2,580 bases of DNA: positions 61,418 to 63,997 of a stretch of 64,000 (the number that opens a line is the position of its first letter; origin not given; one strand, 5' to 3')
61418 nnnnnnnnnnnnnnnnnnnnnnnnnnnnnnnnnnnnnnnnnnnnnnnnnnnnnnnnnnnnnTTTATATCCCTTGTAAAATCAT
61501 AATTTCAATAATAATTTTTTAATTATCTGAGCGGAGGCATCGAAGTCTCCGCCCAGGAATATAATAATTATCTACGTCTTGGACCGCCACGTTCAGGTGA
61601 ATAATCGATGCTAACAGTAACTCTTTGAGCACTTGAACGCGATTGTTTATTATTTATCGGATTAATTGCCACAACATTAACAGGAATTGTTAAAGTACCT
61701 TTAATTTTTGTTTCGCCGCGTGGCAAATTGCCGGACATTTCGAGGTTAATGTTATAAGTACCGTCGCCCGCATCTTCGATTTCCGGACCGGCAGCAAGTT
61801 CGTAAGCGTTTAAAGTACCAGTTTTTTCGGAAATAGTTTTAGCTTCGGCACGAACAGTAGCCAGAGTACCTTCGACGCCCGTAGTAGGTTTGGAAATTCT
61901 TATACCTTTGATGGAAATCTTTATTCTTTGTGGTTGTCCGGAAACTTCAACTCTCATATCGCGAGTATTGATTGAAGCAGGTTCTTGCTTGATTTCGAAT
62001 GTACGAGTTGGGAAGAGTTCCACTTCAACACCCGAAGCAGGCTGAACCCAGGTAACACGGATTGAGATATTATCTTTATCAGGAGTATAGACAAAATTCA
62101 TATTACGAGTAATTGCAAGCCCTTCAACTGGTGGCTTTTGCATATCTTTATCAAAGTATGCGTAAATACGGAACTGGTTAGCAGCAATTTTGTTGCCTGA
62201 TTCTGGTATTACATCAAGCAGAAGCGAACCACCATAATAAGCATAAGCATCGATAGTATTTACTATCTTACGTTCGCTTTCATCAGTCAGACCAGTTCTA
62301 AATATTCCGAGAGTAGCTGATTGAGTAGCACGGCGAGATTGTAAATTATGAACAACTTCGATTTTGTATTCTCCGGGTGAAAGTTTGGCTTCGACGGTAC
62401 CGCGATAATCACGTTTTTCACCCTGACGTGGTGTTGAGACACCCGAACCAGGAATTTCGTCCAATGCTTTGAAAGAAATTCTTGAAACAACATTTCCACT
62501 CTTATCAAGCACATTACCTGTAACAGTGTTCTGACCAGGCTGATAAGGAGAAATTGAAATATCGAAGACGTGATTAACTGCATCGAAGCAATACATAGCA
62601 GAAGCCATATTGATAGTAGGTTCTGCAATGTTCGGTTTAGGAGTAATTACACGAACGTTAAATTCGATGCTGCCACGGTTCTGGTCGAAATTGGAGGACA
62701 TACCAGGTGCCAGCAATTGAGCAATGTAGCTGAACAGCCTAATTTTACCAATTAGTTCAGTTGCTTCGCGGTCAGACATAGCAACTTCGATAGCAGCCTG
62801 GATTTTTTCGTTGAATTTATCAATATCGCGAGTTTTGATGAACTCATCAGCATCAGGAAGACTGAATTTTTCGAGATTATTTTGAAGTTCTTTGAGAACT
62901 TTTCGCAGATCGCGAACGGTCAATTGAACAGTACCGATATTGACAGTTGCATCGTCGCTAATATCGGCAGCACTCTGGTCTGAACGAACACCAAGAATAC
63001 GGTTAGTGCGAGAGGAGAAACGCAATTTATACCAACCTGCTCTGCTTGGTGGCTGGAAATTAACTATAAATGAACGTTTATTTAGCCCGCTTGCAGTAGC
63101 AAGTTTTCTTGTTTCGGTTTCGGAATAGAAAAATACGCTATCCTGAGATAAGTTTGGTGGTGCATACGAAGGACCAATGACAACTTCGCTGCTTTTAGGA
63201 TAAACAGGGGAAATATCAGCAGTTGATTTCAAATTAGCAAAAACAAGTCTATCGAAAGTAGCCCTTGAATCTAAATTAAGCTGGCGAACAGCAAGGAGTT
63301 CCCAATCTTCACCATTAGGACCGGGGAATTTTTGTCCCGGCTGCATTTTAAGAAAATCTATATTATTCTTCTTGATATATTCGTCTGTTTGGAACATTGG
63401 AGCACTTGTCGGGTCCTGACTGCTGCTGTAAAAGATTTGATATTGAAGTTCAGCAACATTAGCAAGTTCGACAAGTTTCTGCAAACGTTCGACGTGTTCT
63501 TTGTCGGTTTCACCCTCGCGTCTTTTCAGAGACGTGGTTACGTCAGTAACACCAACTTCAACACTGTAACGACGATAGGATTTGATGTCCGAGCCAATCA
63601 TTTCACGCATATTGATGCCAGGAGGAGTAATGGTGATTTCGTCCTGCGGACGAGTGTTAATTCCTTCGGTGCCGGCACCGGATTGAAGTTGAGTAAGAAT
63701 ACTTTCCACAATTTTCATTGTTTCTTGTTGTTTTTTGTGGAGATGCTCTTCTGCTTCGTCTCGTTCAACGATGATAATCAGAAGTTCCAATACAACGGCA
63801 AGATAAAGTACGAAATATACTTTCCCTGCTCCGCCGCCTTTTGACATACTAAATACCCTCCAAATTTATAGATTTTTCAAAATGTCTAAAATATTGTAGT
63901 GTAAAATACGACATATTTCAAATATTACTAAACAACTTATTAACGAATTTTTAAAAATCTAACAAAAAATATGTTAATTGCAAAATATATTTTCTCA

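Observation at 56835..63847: Four-gene cell-envelope module of unrecognised function spanning inner membrane, outer membrane and peptidoglycan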

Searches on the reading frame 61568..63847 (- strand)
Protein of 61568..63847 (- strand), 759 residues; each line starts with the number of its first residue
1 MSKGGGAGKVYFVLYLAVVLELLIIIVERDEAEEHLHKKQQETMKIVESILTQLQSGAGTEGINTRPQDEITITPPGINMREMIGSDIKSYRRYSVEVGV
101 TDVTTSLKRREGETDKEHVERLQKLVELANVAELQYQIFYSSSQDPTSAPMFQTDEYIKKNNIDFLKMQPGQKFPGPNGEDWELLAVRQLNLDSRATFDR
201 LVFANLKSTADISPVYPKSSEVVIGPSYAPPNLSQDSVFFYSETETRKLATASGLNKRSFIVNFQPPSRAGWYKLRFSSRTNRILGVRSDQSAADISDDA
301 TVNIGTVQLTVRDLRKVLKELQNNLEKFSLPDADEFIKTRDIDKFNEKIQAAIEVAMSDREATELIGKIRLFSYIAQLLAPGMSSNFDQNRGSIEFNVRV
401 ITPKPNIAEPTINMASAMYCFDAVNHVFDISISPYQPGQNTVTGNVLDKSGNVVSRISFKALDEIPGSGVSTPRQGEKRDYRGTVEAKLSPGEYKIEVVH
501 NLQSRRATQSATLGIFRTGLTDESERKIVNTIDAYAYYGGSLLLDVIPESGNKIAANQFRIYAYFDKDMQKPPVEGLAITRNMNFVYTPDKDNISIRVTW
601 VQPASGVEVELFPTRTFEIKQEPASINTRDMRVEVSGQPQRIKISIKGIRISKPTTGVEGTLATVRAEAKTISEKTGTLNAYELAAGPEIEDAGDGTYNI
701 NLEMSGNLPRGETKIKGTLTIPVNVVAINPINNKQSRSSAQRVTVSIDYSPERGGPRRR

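Call 3: search_protein_families(library=pfam, proteins=[window:61568-63847:-], max_evalue=1)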
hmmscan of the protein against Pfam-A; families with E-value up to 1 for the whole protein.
window:61568-63847:- (759 aa): 1 family
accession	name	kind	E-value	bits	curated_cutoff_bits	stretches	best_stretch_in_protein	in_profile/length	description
PF02833.19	DHHA2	-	0.16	12.7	27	0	78-126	13-61/126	DHHA2 domain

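Call 4: search_protein_families(library=ncbifam, proteins=[window:61568-63847:-], max_evalue=1)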
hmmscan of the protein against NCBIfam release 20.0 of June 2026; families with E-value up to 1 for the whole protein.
window:61568-63847:- (759 aa): 0 families

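Call 5: find_encoding_contigs(protein=window:61568-63847:-, flank=10000, max_places=6)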
Protein window:61568-63847:- (759 aa): 9 contigs read that carry it; 6 places shown.
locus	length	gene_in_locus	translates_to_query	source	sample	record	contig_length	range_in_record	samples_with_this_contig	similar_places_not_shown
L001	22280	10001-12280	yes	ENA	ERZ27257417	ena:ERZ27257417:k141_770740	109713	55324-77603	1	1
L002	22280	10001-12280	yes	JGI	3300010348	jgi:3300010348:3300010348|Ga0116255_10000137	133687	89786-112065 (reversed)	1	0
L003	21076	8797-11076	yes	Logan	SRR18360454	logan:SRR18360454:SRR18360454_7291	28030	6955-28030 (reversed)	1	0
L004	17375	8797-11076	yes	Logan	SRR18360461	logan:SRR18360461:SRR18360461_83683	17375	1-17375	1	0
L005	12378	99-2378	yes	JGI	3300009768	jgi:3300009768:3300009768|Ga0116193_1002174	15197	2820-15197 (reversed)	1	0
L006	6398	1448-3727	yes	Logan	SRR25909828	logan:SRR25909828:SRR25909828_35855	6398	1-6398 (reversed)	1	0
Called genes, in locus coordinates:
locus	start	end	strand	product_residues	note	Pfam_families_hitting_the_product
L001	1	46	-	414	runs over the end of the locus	PF00871:Acetate_kinase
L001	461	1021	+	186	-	PF00255:GSHPx, PF00578:AhpC-TSA (weak), PF08534:Redoxin (faint)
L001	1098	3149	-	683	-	PF13328:HD_4, PF04607:RelA_SpoT, PF02824:TGS, PF28438:RelA_RIS, PF13291:ACT_4 (weak)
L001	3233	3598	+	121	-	-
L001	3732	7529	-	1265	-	PF00047:ig (faint), PF13895:Ig_2 (weak), PF13927:Ig_3 (weak), PF07679:I-set (weak), PF13927:Ig_3 (weak), PF07679:I-set (weak), PF13927:Ig_3, PF18962:Por_Secre_tail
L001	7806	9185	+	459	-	PF04389:Peptidase_M28, PF01546:Peptidase_M20 (weak)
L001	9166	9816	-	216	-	PF01966:HD (weak)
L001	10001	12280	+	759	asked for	-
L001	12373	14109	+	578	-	-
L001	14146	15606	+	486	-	-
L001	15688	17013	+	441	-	PF00092:VWA, PF13519:VWA_2, PF25106:VWA_4, PF00691:OmpA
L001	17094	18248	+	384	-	PF03033:Glyco_transf_28, PF04101:Glyco_tran_28_C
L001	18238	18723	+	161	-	-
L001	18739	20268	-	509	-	PF13231:PMT_2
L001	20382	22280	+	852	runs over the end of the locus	PF11897:DUF3417, PF00343:Phosphorylase, PF28476:GlgP_C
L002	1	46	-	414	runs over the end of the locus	PF00871:Acetate_kinase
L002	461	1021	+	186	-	PF00255:GSHPx, PF00578:AhpC-TSA (weak), PF08534:Redoxin (faint)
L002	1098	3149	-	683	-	PF13328:HD_4, PF04607:RelA_SpoT, PF02824:TGS, PF28438:RelA_RIS, PF13291:ACT_4 (weak)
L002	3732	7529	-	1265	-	PF00047:ig (faint), PF13895:Ig_2 (weak), PF13927:Ig_3 (weak), PF07679:I-set (weak), PF13927:Ig_3 (weak), PF07679:I-set (weak), PF13927:Ig_3, PF18962:Por_Secre_tail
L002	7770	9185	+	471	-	PF04389:Peptidase_M28, PF01546:Peptidase_M20 (weak)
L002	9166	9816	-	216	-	PF01966:HD (weak)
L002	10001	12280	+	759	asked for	-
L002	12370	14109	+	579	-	-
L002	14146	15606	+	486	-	-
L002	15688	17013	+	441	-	PF00092:VWA, PF13519:VWA_2, PF25106:VWA_4, PF00691:OmpA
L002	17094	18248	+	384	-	PF03033:Glyco_transf_28, PF04101:Glyco_tran_28_C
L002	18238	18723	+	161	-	-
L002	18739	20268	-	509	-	PF13231:PMT_2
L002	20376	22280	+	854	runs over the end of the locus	PF11897:DUF3417, PF00343:Phosphorylase, PF28476:GlgP_C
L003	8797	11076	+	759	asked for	-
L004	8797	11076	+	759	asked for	-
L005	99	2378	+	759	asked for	-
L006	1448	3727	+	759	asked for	-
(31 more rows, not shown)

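Call 9: find_homologous_proteins(query=window:61568-63847:-)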
Query window:61568-63847:- (759 aa): 654 proteins with E <= 0.001 among 8000 candidates; the best 120 are listed.
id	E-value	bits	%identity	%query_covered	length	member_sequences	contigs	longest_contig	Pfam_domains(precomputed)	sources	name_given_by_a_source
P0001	0.0e+0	1674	100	100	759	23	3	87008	-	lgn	-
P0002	0.0e+0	1462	84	100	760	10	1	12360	-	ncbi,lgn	-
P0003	0.0e+0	1222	71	100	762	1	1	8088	-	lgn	-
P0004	0.0e+0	1141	67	100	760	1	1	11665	-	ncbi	-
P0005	0.0e+0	1120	65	100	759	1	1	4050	-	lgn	-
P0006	0.0e+0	1086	64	100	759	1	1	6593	-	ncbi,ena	-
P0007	0.0e+0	1071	63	100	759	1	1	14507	-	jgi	-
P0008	0.0e+0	1048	62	100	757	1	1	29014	-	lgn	-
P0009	6.5e-280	949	59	94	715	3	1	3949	-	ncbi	-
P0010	1.2e-277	941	58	100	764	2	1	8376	-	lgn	-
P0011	1.6e-275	934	57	100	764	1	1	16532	-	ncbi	-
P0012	5.7e-261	886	54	100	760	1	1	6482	-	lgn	-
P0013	2.2e-258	878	53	100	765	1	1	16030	-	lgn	-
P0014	5.6e-258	876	54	99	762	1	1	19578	-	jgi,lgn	jgi:hypothetical protein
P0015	2.7e-254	864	53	100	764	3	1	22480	-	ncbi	-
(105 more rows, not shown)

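Call 14: search_solved_structures(query=A1, max_evalue=10, show_alignments=2)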
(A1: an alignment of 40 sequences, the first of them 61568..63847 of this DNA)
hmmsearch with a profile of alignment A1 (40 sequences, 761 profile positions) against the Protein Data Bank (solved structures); distinct sequences matched with E-value up to 10: 6.
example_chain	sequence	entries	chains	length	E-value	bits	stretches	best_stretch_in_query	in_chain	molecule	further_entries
1nhq_A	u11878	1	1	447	0.16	13.2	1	259-314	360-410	NADH PEROXIDASE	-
1f8w_A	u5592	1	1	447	0.16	13.2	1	259-314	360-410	NADH PEROXIDASE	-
1nhp_A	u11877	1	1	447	0.16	13.2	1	259-314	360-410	NADH PEROXIDASE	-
1joa_A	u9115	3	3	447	0.16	13.2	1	259-314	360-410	NADH PEROXIDASE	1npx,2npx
1nhr_A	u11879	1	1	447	0.16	13.2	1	259-314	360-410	NADH PEROXIDASE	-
1nhs_A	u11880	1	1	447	0.16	13.2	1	259-314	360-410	NADH PEROXIDASE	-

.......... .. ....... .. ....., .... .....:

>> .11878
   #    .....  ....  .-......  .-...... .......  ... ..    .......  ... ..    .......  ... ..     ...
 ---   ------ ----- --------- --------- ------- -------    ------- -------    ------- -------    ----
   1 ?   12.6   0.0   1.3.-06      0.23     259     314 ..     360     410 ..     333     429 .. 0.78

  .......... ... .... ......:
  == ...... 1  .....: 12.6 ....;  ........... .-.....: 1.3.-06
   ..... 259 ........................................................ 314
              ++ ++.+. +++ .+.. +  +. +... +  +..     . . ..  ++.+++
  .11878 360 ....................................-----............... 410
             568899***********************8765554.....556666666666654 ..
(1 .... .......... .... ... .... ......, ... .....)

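Call 27: predict_structure(alignment_id=A1)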
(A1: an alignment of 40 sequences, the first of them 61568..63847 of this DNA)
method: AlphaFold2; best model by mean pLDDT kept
length: 759 residues; sequences in the alignment: 40
mean_pLDDT: 84.1   pTM: 0.50
mean pLDDT of the five models: 84.1, 82.4, 81.1, 81.0, 80.9
residues with pLDDT >= 90: 266; 70-90: 418; 50-70: 64; < 50: 11
segments of 3 or more residues with pLDDT < 50: 1-5
pLDDT, mean of each block of 10 residues (from residue 1): 55 84 83 73 70 58 62 66 62 84 74 75 83 91 84 84 86 85 92 87 75 87 89 85 82 73 87 90 76 75 75 83 83 83 85 86 83 85 78 85 65 93 94 86 94 94 86 85 94 95 89 95 92 89 92 93 88 90 87 94 91 94 91 89 92 89 90 88 88 89 88 88 93 90 90 57
secondary structure, 60 per line:
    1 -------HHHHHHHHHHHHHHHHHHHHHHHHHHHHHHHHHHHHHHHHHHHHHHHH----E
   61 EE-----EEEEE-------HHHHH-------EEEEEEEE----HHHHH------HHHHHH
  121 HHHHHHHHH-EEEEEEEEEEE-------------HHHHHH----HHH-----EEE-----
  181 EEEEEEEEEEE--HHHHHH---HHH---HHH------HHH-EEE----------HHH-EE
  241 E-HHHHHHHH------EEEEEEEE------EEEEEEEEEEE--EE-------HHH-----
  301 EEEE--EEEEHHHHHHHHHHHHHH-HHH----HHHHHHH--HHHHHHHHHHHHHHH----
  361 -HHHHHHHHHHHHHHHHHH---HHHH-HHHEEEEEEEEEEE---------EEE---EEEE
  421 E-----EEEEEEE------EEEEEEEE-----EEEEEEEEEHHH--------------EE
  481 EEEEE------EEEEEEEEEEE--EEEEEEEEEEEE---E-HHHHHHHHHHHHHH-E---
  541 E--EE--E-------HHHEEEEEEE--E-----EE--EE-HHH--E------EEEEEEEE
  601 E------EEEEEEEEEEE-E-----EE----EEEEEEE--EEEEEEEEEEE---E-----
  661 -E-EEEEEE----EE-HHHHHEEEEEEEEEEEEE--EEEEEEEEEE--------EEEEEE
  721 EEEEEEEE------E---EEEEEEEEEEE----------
elements in order (helices of 4 or more, strands of 3 or more residues): H8-55 E60-62 E68-72 H80-84 E92-99 H104-108 H115-129 E131-141 H155-160 E173-175 E181-191 H194-199 E222-224 E239-241 H243-250 E257-264 E271-281 E301-304 E307-310 H311-324 H333-339 H342-356 H362-379 H383-386 E391-401 E411-413 E417-421 E427-433 E440-447 E453-461 E479-485 E492-502 E505-516 H522-535 E559-565 E593-601 E608-618 E632-638 E641-651 E664-669 H677-681 E682-694 E697-706 E715-728 E739-749

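Call 29: fold_search(model_id=the predicted structure, library=pdb)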
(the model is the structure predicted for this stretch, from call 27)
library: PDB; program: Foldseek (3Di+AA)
matches with E <= 10: 1946; with E <= 0.001: 217
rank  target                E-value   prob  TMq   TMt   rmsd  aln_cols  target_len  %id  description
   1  3b43                  1.4e-09  1.00  0.14  0.16  25.3       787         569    8  I-band fragment I65-I70 from titin (released 2008-01-22)
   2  5uv6_A                3.2e-08  1.00  0.13  0.27  14.4       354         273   10  Crystal structure of human Opioid Binding Protein/Cell Adhesion Molecule Like (OPCML) (released 2018-03-21)
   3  6iaa_A                4.1e-08  0.99  0.11  0.11  51.3       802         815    9  hRobo2 ectodomain (released 2019-03-13)
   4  5uv6_B                6.3e-08  1.00  0.13  0.27  14.4       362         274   11  Crystal structure of human Opioid Binding Protein/Cell Adhesion Molecule Like (OPCML) (released 2018-03-21)
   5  4yfg_A                1.7e-07  1.00  0.16  0.22  23.8       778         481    7  Crystal structure of PTP delta meA3/meB minus variant Ig1-Fn1 (released 2015-05-06)
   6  1e07                  1.7e-07  0.99  0.15  0.17  24.9       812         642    9  Model of human carcinoembryonic antigen by homology modelling and curve-fitting to experimental solution scattering data (released 2000-07-04)
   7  8beg_A                1.9e-07  0.99  0.14  0.16  19.5       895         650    6  Structure of Ig-like domains from PrgB (released 2022-11-30)
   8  6efz_A                2.4e-07  1.00  0.15  0.29  13.2       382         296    9  Crystal Structure of DIP-Theta Ig1-3 (released 2018-11-28)
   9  6dle_A                2.4e-07  1.00  0.13  0.26  14.2       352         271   10  Crystal structure of IgLON5 homodimer (released 2019-04-10)
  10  6eg1_B                3.0e-07  1.00  0.14  0.27  12.2       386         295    8  Crystal structure of Dpr2 Ig1-Ig2 in complex with DIP-Theta Ig1-Ig3 (released 2018-11-28)
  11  2rjm                  3.1e-07  1.00  0.17  0.33  10.5       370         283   10  3Ig structure of titin domains I67-I69 E-to-A mutated variant (released 2008-01-22)
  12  6eg0_B                3.5e-07  1.00  0.17  0.30  12.6       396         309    9  Crystal structure of Dpr4 Ig1-Ig2 in complex with DIP-Eta Ig1-Ig3 (released 2018-11-28)
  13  2jll                  3.5e-07  1.00  0.15  0.24  20.2       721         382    7  Crystal structure of NCAM2 IgIV-FN3II (released 2009-11-17)
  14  8bxr                  3.7e-07  1.00  0.17  0.30  11.1       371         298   12  Titin FnIII-domain I109-I111 (I/A4-A/A6) from the MIR region (released 2023-02-15)
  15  6dld_A                4.5e-07  1.00  0.13  0.28  13.1       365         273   10  Crystal structure of IgLON5/NEGR1 heterodimer (released 2019-04-10)
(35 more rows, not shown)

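Call 30: search_protein_representatives(alignment_id=A1)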
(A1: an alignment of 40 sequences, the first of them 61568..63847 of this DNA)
Query: 40 sequences, 761 profile positions. Proteins with E-value up to 0.001 (for the whole library): 211; up to 1e-10: 157; up to 1e-30: 102. The best 150 are listed.
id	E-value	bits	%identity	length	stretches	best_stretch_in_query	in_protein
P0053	0.0e+00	1126.0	-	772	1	1-755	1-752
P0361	0.0e+00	1046.7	-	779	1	2-757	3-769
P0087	2.9e-293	991.2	-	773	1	1-755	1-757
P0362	1.5e-272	922.6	-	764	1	1-758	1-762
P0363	1.2e-271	919.6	-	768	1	1-748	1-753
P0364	4.1e-260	881.5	-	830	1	1-753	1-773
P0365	5.7e-258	874.5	-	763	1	1-756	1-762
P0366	2.9e-256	868.8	-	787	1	2-758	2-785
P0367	1.3e-252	856.7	-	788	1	1-749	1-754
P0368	3.7e-250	848.6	-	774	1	1-753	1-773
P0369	1.1e-244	830.5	-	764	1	1-747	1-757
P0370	1.4e-242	823.6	-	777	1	4-739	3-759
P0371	1.6e-237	806.8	-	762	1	2-750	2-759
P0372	2.1e-231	786.6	-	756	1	1-752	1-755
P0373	7.0e-230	781.6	-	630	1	147-759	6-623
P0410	3.3e-127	442.0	-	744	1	1-747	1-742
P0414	7.0e-121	421.1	-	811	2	1-636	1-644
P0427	1.2e-78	281.5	-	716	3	1-134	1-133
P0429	5.4e-67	243.0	-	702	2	1-137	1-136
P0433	5.4e-56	206.6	-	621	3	1-76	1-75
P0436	5.6e-52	193.3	-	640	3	1-76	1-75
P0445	5.6e-40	153.6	-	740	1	1-707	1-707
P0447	1.9e-38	148.6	-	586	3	2-105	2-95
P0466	5.3e-26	107.4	-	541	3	1-43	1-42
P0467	1.7e-25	105.7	-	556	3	1-58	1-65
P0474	6.6e-20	87.2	-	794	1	244-381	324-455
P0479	8.1e-18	80.3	-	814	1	260-381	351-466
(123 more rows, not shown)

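Call 31: search_protein_families(library=pfam, proteins=[P0427, P0429, P0433, P0436, P0447, P0466, P0467, P0474, P0479, P0445], max_evalue=0.1)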
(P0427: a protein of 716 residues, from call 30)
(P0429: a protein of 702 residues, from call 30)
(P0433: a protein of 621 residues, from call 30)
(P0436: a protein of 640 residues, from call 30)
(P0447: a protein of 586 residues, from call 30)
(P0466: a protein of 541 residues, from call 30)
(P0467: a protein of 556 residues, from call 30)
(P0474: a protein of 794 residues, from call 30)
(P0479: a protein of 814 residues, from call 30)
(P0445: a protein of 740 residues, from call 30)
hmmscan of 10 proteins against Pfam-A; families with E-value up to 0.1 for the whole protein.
P0427 (716 aa): 0 families

P0429 (702 aa): 2 families
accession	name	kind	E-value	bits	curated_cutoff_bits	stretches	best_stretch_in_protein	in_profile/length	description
PF23861.1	Ribophorin_II_2nd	-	0.064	13.9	23.4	0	99-122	19-42/105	Ribophorin II second domain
PF22764.1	E217_Gp32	-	0.082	13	27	0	524-560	43-79/144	Tail fiber protein gp32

P0433 (621 aa): 0 families

P0436 (640 aa): 1 family
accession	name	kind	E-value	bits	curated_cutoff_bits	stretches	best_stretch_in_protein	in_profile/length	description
PF08666.17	SAF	-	0.084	13.9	21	0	85-127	2-38/63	SAF domain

P0447 (586 aa): 0 families

P0466 (541 aa): 2 families
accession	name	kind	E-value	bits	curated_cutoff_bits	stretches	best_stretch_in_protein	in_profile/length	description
PF22793.1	DUF7013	-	0.035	14.6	27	0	293-333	51-89/158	Domain of unknown function (DUF7013)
PF14524.12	Wzt_C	-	0.096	13.1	30.4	0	119-160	68-109/143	Wzt C-terminal domain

P0467 (556 aa): 0 families

P0474 (794 aa): 1 family
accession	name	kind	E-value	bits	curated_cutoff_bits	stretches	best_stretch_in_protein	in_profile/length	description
PF18962.6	Por_Secre_tail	-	3.9e-05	24.3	27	1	712-793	1-75/75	Secretion system C-terminal sorting domain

P0479 (814 aa): 1 family
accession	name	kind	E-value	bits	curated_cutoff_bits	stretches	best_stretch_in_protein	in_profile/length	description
PF18962.6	Por_Secre_tail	-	1.9e-05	25.3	27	1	732-812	1-74/75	Secretion system C-terminal sorting domain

P0445 (740 aa): 0 families
